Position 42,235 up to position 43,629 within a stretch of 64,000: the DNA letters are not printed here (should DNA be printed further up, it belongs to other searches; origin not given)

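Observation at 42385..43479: GDP-mannose-pyrophosphorylase-like nucleotidyltransferase with a degenerate catalytic loop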

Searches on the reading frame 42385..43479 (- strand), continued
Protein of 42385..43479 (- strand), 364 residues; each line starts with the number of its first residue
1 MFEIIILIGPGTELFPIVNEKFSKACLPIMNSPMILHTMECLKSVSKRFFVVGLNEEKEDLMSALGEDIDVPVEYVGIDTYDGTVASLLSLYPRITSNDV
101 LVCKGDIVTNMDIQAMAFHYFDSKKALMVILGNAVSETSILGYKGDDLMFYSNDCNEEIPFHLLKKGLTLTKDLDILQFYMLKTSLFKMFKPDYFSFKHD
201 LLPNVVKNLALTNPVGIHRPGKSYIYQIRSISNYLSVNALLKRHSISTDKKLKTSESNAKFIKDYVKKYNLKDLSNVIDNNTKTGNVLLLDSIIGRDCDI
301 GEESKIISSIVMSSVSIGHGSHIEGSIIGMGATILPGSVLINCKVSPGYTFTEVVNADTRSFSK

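Call 35: search_solved_structures(query=A3, max_evalue=1e-10, show_alignments=5)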
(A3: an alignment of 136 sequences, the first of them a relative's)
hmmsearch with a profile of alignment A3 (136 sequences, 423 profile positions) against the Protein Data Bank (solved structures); distinct sequences matched with E-value up to 1e-10: 73 (the best 60 are shown).
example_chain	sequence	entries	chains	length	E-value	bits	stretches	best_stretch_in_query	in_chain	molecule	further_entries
6caj_J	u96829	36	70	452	2.7e-126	424.9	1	15-411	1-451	Translation initiation factor eIF-2B subunit gamma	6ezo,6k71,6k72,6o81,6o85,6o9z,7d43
5b04_E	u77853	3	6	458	8.2e-126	423.3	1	11-410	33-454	Probable translation initiation factor eIF-2B subunit gamma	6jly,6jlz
9y3p_I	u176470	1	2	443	4.7e-125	420.8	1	15-402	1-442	Translation initiation factor eIF2B subunit gamma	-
6i3m_I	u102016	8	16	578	3.5e-77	263.1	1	35-415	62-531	Translation initiation factor eIF-2B subunit gamma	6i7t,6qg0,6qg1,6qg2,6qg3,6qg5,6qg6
5b04_I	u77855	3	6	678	5.3e-67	229.5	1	12-404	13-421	Probable translation initiation factor eIF-2B subunit epsilon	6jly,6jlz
6i3m_G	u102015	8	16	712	4.3e-64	219.9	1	13-406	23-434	Translation initiation factor eIF-2B subunit epsilon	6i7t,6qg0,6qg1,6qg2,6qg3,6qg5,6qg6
9y3p_A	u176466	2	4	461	1.2e-52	182.3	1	17-392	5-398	Translation initiation factor eIF2B subunit epsilon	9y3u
6o81_A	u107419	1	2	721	2.3e-52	181.3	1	14-392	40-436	Translation initiation factor eIF-2B subunit epsilon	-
6caj_B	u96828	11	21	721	2.3e-52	181.3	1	14-392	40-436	Translation initiation factor eIF-2B subunit epsilon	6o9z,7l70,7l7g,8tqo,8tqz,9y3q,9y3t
6ezo_I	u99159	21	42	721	2.3e-52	181.3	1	14-392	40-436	Human eukaryotic initiation factor EIF2B epsilon subunits | Translation initiation factor eIF-2B subunit epsilon | Translation initiation factor eIF2B subunit e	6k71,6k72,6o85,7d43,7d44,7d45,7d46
9qc6_I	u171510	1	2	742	2.5e-52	181.2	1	14-392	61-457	Translation initiation factor eIF2B subunit epsilon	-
7whr_B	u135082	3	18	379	5.6e-39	137.2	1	16-401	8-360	Nucleotidyl transferase family protein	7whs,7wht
7x8j_A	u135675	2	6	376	1.3e-35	126.1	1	16-403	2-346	Mannose-1-phosphate guanylyltransferase 1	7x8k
8yre_D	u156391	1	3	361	2.9e-35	125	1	18-402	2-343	Mannose-1-phosphate guanylyltransferase 1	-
8yre_A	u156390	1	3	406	1.7e-32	115.9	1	15-380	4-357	ADP-glucose pyrophosphorylase family protein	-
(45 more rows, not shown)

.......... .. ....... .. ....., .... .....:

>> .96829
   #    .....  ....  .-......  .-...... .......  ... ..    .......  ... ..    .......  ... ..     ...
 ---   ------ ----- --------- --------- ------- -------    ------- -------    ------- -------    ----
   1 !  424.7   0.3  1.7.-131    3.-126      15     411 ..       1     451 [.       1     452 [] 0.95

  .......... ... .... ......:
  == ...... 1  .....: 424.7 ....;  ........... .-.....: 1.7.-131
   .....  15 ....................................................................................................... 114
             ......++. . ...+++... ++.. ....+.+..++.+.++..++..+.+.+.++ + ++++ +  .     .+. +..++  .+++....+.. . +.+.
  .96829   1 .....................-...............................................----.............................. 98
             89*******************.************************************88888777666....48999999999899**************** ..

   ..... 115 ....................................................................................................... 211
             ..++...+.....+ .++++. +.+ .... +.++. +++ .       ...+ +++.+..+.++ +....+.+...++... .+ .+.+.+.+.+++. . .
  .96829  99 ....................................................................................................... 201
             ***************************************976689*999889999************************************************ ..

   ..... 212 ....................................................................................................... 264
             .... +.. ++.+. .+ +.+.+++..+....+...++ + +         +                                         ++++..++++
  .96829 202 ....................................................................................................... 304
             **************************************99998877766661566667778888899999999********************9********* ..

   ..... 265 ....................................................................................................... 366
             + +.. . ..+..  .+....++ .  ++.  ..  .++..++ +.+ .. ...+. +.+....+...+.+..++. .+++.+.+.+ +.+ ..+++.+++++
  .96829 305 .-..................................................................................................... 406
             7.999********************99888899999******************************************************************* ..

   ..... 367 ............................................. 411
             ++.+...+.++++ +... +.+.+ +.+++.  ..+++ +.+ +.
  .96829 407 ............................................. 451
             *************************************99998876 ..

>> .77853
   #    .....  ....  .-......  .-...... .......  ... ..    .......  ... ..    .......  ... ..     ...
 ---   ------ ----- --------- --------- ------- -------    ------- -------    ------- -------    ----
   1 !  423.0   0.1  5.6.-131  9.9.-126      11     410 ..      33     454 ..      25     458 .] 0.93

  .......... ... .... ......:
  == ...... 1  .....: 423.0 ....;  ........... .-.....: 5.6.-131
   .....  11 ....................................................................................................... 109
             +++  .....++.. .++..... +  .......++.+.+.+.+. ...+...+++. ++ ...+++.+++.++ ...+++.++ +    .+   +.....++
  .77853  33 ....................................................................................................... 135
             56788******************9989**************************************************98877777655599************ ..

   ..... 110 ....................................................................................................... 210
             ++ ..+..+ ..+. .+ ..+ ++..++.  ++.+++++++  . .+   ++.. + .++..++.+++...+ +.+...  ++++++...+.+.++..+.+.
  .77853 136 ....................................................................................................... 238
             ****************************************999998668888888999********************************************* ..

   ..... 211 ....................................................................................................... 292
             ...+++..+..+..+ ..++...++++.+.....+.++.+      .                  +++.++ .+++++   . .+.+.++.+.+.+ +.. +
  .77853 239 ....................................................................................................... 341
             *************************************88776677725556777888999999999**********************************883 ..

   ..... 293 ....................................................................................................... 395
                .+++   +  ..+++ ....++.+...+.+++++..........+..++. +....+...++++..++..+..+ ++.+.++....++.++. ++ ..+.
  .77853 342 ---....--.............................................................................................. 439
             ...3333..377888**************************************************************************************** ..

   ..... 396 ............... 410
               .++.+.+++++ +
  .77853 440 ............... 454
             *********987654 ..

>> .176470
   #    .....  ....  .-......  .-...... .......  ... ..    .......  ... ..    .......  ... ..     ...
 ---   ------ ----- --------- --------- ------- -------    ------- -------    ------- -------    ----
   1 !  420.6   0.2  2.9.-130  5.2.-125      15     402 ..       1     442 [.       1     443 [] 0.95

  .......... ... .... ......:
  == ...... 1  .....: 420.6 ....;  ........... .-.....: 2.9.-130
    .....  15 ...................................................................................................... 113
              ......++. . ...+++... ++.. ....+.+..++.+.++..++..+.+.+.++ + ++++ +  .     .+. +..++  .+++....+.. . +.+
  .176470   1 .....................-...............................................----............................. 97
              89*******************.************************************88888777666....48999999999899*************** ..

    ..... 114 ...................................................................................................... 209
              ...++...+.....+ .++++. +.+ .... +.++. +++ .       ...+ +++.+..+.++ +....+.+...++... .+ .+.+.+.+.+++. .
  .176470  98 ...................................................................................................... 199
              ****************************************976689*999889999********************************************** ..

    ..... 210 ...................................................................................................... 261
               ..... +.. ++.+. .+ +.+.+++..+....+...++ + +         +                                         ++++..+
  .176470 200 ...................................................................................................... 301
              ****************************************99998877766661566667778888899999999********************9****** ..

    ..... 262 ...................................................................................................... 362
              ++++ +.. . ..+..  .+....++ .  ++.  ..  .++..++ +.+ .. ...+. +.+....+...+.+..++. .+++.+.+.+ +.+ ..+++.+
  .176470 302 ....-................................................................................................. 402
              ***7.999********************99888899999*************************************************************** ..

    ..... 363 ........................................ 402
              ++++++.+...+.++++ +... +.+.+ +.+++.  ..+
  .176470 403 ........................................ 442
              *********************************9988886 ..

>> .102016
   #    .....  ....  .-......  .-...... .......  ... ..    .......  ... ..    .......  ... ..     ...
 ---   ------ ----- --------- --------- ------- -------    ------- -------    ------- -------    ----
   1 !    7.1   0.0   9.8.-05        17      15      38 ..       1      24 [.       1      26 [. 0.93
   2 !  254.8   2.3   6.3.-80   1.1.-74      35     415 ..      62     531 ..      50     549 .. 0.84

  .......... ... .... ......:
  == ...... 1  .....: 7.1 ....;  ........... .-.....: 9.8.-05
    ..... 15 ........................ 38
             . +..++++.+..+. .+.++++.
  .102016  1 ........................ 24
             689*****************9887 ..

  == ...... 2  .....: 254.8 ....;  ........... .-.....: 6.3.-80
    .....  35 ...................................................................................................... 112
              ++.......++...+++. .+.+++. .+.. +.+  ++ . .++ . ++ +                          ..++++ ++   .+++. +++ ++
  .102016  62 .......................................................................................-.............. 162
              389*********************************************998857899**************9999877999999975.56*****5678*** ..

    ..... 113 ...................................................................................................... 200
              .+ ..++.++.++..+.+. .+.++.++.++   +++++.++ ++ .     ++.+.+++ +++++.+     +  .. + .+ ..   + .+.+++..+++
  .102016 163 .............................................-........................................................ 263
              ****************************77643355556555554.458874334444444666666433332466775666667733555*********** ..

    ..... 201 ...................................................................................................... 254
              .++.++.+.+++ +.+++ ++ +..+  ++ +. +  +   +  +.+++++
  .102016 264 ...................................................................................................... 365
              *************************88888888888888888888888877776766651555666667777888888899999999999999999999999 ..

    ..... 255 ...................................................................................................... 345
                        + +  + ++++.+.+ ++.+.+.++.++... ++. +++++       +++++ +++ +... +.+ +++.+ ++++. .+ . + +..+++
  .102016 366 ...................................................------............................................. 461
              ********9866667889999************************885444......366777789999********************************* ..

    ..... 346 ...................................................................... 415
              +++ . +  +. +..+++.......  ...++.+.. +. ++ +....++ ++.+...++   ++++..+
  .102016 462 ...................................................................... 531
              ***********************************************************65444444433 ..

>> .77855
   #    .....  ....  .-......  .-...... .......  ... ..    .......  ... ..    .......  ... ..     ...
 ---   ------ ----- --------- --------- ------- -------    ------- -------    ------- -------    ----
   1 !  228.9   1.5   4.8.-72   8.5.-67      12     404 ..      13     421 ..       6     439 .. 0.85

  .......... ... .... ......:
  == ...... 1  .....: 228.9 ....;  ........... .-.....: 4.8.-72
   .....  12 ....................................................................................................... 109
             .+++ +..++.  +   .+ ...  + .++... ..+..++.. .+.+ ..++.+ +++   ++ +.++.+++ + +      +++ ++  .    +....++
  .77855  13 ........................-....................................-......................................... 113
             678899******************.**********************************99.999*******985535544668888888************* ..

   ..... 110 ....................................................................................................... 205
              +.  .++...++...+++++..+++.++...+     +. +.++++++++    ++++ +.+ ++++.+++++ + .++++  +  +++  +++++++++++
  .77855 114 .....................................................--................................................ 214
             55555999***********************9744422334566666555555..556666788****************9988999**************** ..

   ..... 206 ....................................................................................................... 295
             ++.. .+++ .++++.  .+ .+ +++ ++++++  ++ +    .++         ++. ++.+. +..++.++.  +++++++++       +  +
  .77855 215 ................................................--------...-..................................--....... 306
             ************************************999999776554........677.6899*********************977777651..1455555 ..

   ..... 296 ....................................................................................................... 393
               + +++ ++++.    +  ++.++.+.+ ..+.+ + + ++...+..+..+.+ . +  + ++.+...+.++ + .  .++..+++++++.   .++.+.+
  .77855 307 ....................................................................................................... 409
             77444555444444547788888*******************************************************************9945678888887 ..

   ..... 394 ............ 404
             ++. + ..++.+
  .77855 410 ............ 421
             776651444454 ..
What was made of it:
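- Their joint profile hits solved gamma chains at 1e-126 (call 35).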

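Call 40: predict_structure(alignment_id=A3)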
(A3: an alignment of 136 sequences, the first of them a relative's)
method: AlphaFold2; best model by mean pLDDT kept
length: 364 residues; sequences in the alignment: 136
mean_pLDDT: 95.5   pTM: 0.92
mean pLDDT of the five models: 95.5, 95.4, 95.0, 95.0, 94.7
residues with pLDDT >= 90: 334; 70-90: 27; 50-70: 3; < 50: 0
segments of 3 or more residues with pLDDT < 50: none
pLDDT, mean of each block of 10 residues (from residue 1): 96 93 95 98 98 96 93 97 97 98 97 97 98 92 98 95 94 96 98 97 98 96 94 97 82 85 94 93 94 98 97 98 98 98 98 98 93
secondary structure, 60 per line:
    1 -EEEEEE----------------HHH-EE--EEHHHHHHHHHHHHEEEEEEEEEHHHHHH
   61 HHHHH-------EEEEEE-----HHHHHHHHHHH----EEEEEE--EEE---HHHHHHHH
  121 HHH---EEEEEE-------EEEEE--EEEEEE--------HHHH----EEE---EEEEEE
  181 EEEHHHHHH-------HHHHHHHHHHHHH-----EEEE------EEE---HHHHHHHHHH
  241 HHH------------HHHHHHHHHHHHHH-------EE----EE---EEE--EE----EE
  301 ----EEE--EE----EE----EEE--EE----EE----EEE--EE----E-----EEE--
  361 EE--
elements in order: E2-7 H34-45 E46-54 H55-65 E73-78 H84-94 E99-104 E107-109 H113-123 E127-132 E140-144 E147-152 H161-164 E169-171 E175-183 H184-189 H197-209 E215-218 E225-227 H231-243 H256-269 E288-290 E305-307 E322-324 E339-341 E356-358
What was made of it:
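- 42730..43479 (-): Pyrophosphorylase-like (PL) domain, about aa 1-250, Rossmann-like and non-catalytic. AF2 model pLDDT 95.5 (call 40).
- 42388..42666 (-): Left-handed beta-helix (LbH, hexapeptide) domain, about aa 272-364; the protein ends here, with no W2/HEAT domain. Beta-helix strands in the AF2 model (call 40).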

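Call 44: fold_search(model_id=the predicted structure, library=pdb)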
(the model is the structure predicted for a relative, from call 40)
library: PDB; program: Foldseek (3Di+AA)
matches with E <= 10: 1336; with E <= 0.001: 543
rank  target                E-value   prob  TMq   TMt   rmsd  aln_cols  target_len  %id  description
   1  9hve_E                2.8e-18  1.00  0.70  0.62   7.6       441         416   16  Native human eIF2-eIF2B complex (released 2025-11-19)
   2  9hvd_F                1.5e-17  1.00  0.78  0.72   4.5       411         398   19  Native human P-eIF2-eIF2B complex (released 2025-11-19)
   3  8tqz_B                2.6e-17  1.00  0.67  0.60   6.7       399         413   15  Eukaryotic translation initiation factor 2B with a mutation (L516A) in the delta subunit (released 2023-12-06)
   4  6jly_F                3.4e-17  1.00  0.75  0.67   5.3       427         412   16  eIF2a - eIF2B complex (released 2019-05-01)
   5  7l70_A                8.2e-17  1.00  0.64  0.58   8.8       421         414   16  The eukaryotic translation initiation factor 2B from Homo sapiens in its apo form (released 2021-03-24)
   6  7d72_A                9.1e-17  1.00  0.74  0.67   5.0       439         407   15  Cryo-EM structures of human GMPPA/GMPPB complex bound to GDP-Mannose (released 2021-05-05)
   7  9hve_I                1.1e-16  1.00  0.65  0.40   7.3       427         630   16  Native human eIF2-eIF2B complex (released 2025-11-19)
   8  6jlz_E                1.5e-16  1.00  0.80  0.71   4.0       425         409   15  P-eIF2a - eIF2B complex (released 2019-05-01)
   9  7d72_B                1.6e-16  1.00  0.72  0.66   5.2       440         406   15  Cryo-EM structures of human GMPPA/GMPPB complex bound to GDP-Mannose (released 2021-05-05)
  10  8tqo_I                1.6e-16  1.00  0.69  0.71   6.0       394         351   18  Eukaryotic translation initiation factor 2B tetramer (released 2023-12-06)
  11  6jly_E                3.9e-16  1.00  0.75  0.67   5.4       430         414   15  eIF2a - eIF2B complex (released 2019-05-01)
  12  9hvd_I                4.1e-16  1.00  0.60  0.51   8.3       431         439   15  Native human P-eIF2-eIF2B complex (released 2025-11-19)
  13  5b04_I                4.5e-16  1.00  0.66  0.57   7.6       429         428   16  Crystal structure of the eukaryotic translation initiation factor 2B from Schizosaccharomyces pombe (released 2016-02-24)
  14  6jlz_I                5.0e-16  1.00  0.71  0.61   7.5       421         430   16  P-eIF2a - eIF2B complex (released 2019-05-01)
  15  6o85_A                5.9e-16  1.00  0.67  0.59   7.4       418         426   16  Electron cryo-microscopy of the eukaryotic translation initiation factor 2B bound to eukaryotic translation initiation (released 2019-05-15)
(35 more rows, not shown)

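Call 59: find_encoding_contigs(protein=P0001, flank=3000, max_places=3)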
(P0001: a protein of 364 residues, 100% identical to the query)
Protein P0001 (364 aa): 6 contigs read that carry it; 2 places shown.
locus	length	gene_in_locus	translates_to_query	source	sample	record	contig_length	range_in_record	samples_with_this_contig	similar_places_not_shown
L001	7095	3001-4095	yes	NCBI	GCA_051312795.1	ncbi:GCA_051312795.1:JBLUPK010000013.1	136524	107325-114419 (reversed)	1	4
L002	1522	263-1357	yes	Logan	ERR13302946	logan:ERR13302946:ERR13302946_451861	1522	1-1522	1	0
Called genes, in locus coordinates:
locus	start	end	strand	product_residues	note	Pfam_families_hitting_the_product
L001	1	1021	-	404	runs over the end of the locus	PF01435:Peptidase_M48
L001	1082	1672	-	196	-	PF00462:Glutaredoxin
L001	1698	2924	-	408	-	PF01435:Peptidase_M48 (weak)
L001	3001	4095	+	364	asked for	PF00483:NTP_transferase (weak), PF25084:LbH_EIF2B, PF25087:GMPPB_C (weak)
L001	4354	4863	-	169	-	PF01472:PUA, PF26292:PUA_elF2D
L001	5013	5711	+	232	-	PF00227:Proteasome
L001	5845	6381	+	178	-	PF07535:zf-DBF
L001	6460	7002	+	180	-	PF00163:Ribosomal_S4, PF01479:S4 (weak)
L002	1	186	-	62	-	?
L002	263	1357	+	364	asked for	PF00483:NTP_transferase (weak), PF25084:LbH_EIF2B, PF25087:GMPPB_C (weak)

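Call 60: find_encoding_contigs(protein=P0009, flank=3000, max_places=2)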
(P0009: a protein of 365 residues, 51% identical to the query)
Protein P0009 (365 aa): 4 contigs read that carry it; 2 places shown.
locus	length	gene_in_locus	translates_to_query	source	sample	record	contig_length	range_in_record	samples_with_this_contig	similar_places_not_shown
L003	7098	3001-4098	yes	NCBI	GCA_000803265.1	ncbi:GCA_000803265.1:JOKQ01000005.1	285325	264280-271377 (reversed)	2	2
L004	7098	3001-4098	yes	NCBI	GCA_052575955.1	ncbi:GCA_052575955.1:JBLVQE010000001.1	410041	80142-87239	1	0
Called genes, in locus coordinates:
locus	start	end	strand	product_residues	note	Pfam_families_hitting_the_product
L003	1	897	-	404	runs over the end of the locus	PF01435:Peptidase_M48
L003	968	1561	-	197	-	PF00462:Glutaredoxin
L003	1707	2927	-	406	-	PF01435:Peptidase_M48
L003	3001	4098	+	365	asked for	PF00483:NTP_transferase (weak), PF24894:Hexapep_GlmU, PF25084:LbH_EIF2B, PF25087:GMPPB_C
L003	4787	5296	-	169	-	PF01472:PUA, PF26292:PUA_elF2D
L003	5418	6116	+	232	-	PF00227:Proteasome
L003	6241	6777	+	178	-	PF07535:zf-DBF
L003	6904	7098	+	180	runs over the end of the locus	PF00163:Ribosomal_S4, PF01479:S4 (weak)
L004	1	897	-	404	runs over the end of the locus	PF01435:Peptidase_M48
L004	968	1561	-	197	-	PF00462:Glutaredoxin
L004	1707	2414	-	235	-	PF01435:Peptidase_M48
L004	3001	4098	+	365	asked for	PF00483:NTP_transferase (weak), PF24894:Hexapep_GlmU, PF25084:LbH_EIF2B, PF25087:GMPPB_C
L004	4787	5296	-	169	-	PF01472:PUA, PF26292:PUA_elF2D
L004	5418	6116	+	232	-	PF00227:Proteasome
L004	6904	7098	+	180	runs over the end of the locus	PF00163:Ribosomal_S4, PF01479:S4 (weak)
